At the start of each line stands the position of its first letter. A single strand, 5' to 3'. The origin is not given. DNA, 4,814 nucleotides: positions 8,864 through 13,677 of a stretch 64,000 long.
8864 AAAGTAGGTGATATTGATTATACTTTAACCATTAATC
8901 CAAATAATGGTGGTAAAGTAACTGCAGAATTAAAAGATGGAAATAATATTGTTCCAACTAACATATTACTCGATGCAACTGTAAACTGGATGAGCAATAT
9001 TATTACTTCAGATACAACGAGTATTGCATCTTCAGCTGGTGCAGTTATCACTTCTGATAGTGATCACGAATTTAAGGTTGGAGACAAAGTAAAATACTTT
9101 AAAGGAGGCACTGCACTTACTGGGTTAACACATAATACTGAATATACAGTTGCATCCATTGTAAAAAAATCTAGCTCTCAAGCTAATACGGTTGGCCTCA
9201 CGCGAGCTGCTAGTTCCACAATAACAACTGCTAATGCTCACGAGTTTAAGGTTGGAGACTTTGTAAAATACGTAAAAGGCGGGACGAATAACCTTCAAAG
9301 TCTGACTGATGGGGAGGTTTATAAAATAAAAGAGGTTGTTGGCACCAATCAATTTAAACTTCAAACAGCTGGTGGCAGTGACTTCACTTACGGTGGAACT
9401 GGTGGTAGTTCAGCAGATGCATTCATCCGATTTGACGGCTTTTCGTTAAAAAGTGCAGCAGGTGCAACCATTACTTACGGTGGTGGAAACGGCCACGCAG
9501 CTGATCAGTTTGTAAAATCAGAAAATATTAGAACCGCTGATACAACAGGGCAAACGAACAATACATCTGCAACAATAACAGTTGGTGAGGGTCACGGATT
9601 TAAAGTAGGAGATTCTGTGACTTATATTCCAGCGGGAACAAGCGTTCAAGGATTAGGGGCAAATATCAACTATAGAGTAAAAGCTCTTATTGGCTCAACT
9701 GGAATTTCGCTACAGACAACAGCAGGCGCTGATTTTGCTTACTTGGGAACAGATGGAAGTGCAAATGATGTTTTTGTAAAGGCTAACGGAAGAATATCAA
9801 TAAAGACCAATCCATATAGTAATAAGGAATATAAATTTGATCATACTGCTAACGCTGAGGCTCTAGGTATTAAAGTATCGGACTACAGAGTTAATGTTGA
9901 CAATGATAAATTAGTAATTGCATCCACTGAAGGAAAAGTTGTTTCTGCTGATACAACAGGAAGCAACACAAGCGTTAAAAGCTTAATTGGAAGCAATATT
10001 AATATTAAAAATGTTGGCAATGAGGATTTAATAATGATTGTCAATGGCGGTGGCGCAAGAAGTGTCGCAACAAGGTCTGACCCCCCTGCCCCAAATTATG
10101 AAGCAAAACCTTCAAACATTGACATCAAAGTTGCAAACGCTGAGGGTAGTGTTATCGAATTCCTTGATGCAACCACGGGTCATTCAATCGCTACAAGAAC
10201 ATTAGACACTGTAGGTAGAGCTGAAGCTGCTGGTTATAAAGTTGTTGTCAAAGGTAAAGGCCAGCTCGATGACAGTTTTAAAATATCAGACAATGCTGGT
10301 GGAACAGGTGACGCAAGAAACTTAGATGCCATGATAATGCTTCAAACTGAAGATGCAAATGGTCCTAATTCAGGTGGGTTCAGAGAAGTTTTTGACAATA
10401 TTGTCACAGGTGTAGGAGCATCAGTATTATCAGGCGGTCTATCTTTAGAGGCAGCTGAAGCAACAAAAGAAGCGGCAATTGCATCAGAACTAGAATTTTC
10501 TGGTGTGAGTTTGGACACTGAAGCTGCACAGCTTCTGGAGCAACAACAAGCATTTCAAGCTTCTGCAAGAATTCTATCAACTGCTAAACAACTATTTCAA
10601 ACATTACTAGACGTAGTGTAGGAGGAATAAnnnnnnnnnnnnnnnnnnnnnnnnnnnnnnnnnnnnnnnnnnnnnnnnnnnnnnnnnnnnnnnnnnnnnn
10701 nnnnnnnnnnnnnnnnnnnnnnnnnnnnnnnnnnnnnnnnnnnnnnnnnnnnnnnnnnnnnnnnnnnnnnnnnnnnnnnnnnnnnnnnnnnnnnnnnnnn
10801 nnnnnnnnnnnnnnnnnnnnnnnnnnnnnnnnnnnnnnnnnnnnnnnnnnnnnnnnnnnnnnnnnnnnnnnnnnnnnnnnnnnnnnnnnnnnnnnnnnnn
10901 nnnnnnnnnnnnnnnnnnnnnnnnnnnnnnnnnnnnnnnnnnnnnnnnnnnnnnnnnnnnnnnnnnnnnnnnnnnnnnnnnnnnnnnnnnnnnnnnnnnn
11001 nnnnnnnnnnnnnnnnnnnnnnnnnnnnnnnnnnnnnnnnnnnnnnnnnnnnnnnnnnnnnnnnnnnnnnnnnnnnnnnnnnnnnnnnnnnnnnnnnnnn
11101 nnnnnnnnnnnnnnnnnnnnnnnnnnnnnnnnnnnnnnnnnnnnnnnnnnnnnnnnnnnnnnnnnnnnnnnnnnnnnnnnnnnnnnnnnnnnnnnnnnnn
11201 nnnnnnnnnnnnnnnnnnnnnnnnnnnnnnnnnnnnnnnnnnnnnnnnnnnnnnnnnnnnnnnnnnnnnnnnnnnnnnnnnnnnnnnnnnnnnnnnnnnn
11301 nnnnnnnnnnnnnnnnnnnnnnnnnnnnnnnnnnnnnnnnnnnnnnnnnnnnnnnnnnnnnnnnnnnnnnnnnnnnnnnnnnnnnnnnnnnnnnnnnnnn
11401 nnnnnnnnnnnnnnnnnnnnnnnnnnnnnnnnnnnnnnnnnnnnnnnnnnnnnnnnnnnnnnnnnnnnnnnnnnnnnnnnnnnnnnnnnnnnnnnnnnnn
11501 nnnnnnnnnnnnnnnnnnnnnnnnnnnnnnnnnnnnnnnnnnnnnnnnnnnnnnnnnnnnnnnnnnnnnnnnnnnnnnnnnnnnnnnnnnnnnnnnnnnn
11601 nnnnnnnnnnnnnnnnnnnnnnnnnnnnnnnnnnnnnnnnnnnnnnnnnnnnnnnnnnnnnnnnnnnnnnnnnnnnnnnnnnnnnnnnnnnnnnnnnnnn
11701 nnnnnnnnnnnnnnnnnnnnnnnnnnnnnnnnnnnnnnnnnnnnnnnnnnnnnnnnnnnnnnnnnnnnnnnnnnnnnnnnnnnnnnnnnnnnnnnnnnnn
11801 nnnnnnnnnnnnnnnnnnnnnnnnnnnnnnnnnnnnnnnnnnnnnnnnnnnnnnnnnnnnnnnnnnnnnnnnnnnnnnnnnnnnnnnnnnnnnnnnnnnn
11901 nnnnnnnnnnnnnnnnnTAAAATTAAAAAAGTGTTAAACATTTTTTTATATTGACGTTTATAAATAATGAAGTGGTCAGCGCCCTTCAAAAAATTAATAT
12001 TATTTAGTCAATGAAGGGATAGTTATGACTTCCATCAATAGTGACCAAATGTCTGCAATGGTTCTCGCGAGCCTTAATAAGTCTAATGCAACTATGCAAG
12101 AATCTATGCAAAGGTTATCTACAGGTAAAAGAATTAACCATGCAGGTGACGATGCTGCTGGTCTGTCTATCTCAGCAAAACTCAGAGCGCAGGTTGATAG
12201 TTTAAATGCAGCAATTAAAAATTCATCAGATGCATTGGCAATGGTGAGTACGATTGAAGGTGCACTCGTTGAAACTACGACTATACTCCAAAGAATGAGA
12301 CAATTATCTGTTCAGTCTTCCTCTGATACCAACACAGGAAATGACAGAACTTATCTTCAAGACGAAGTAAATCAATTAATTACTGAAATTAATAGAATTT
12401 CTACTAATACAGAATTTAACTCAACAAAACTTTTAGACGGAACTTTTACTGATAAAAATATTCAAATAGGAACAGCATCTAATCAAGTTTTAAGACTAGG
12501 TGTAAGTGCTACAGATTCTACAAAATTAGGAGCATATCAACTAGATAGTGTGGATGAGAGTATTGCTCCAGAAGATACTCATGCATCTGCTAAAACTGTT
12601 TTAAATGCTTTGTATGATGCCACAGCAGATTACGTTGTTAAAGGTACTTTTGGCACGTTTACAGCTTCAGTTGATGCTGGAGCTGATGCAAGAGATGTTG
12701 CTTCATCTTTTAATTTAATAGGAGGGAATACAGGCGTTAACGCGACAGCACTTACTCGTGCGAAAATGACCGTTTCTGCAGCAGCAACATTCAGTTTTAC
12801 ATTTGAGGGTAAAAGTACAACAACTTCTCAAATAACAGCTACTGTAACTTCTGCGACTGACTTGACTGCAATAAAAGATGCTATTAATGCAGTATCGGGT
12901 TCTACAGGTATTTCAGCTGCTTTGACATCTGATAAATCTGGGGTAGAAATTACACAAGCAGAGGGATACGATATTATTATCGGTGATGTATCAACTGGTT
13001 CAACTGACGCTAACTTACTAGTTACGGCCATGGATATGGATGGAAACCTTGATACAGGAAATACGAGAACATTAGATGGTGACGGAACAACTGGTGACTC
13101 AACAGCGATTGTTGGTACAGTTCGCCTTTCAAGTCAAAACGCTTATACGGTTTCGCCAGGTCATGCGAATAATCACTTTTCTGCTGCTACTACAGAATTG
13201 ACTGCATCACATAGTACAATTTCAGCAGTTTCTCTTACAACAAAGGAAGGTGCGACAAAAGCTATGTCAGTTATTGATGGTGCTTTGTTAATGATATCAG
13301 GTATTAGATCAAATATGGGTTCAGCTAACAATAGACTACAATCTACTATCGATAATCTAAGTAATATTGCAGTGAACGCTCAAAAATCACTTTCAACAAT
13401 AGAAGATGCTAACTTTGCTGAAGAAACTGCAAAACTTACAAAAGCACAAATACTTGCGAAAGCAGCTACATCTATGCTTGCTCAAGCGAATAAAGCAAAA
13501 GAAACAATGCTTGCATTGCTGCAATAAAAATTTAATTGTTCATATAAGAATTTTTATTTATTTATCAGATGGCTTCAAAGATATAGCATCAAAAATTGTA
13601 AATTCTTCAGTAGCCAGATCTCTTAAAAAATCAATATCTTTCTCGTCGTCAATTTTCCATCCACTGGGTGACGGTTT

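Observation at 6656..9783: A ~70-aa HGF-x-x-GD....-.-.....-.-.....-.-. module repeated five times in FlgK and shared with FliD and the 802-aa flagellin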

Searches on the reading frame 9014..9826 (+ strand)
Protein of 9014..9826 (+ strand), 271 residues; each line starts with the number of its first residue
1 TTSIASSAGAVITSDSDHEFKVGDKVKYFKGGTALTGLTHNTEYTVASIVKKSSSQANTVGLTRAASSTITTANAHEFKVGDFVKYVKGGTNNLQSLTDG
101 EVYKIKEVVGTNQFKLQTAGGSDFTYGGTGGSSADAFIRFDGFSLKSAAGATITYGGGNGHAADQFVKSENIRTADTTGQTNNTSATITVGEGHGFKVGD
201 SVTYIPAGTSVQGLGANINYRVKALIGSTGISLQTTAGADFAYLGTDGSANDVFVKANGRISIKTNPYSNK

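Call 52: predict_structure(alignment_id=A3)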
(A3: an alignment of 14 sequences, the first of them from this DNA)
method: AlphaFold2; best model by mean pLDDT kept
length: 271 residues; sequences in the alignment: 14
mean_pLDDT: 67.9   pTM: 0.63
mean pLDDT of the five models: 67.9, 64.6, 59.8, 57.6, 53.7
residues with pLDDT >= 90: 0; 70-90: 151; 50-70: 88; < 50: 32
segments of 3 or more residues with pLDDT < 50: 1-17, 156-159, 263-271
pLDDT, mean of each block of 10 residues (from residue 1): 29 46 82 73 79 56 57 74 76 68 82 76 65 71 71 54 73 70 57 71 83 82 79 82 69 72 42 24
secondary structure, 60 per line:
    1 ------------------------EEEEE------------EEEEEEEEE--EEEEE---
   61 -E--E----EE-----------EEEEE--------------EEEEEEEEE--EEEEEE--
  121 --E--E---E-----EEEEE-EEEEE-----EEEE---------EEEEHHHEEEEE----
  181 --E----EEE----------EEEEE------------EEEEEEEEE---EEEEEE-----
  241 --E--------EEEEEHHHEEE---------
elements in order: E25-29 E42-50 E53-57 E83-87 E102-110 E113-118 E136-140 E142-146 E152-155 E165-168 E172-176 E188-190 E201-205 E218-226 E230-235 E252-256 E260-262

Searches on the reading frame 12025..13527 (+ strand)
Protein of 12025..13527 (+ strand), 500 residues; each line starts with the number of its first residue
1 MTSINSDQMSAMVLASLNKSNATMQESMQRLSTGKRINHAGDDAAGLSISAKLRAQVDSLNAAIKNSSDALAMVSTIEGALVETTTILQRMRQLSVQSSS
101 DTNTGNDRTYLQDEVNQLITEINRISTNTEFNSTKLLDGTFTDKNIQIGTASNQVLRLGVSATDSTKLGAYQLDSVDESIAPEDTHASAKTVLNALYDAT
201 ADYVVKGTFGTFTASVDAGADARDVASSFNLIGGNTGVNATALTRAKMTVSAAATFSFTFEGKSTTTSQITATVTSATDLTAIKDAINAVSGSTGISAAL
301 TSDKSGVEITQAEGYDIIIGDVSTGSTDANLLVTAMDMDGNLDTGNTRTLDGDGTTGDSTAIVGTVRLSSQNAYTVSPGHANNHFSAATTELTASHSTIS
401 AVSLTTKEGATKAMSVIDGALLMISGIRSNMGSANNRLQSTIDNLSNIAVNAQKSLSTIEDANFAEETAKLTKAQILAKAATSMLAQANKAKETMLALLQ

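Call 5: search_protein_families(library=pfam, proteins=[window:12025-13527:+], max_evalue=0.01)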
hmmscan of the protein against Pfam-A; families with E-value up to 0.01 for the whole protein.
window:12025-13527:+ (500 aa): 4 families
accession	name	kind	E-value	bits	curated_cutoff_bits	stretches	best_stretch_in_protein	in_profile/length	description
PF00669.25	Flagellin_N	-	2.5e-39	134.9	26.6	1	4-142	1-139/139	Bacterial flagellin N-terminal helical region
PF00700.27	Flagellin_C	-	1.8e-18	67.1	23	1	414-499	1-86/86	Bacterial flagellin C-terminal helical region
PF07196.18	Flagellin_IN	-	3.1e-07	30.9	22.7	1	257-310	1-52/55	Flagellin hook IN motif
PF19954.5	EAD10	-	0.005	17.3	24.1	1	269-325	13-63/77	Effector-associated domain 10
